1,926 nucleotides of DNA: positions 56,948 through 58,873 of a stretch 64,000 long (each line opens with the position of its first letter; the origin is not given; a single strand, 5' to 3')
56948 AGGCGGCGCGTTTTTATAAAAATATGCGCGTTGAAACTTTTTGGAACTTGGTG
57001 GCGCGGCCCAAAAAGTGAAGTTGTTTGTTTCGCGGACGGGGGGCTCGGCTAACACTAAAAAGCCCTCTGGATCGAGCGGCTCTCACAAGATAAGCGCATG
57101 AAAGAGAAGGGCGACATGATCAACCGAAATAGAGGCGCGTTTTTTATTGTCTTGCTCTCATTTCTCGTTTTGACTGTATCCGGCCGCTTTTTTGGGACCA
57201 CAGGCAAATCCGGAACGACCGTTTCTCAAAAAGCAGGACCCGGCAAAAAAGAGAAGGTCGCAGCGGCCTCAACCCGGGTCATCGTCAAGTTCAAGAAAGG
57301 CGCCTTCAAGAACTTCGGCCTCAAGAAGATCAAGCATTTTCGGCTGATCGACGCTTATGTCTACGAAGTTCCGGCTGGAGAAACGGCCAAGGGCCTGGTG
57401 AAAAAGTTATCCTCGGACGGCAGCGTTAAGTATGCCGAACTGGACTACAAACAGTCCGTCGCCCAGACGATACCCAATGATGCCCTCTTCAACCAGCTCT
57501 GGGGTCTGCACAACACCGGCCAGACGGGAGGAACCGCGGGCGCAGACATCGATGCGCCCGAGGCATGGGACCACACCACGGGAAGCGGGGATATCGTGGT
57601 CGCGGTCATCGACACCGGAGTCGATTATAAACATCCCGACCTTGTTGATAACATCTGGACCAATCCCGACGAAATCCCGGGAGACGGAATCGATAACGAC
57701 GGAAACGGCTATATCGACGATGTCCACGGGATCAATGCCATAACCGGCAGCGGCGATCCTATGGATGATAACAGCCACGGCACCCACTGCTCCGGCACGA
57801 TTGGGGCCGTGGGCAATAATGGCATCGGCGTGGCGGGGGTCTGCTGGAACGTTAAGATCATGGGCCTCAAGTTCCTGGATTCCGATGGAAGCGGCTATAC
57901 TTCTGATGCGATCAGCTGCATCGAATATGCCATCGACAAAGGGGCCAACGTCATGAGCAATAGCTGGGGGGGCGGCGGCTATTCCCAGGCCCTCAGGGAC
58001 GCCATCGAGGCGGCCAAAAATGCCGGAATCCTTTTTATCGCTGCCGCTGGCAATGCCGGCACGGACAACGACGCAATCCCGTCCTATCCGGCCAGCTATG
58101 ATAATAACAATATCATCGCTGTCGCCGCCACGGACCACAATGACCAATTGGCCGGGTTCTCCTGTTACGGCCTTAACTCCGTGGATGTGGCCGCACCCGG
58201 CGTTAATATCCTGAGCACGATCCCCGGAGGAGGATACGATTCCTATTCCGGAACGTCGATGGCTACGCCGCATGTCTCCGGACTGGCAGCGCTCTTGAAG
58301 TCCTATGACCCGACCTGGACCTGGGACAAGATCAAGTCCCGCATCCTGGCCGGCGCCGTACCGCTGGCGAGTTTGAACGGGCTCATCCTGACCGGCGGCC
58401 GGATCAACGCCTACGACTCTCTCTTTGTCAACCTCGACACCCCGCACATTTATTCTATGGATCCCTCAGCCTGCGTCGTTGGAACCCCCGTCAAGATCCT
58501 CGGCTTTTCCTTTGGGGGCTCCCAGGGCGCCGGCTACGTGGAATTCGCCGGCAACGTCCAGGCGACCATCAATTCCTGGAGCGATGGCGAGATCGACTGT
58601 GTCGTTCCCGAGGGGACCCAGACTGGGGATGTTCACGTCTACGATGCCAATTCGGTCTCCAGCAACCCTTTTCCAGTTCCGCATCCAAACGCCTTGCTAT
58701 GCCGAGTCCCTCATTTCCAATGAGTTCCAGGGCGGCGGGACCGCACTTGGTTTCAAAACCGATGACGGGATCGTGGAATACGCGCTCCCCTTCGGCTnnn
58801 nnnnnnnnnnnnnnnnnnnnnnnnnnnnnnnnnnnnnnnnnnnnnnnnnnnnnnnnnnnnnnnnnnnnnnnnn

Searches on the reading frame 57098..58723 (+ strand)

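Call 71: search_protein_families(library=pfam, proteins=[window:57098-58723:+], max_evalue=0.00001)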
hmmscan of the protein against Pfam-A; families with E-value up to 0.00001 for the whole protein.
window:57098-58723:+ (541 aa): 2 families
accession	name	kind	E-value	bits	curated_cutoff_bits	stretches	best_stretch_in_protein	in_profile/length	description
PF00082.27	Peptidase_S8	-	9.4e-64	215.9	21.8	1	165-420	3-273/288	Subtilase family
PF01833.30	TIG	-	1.5e-06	28.6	20.9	1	449-518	1-72/84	IPT/TIG domain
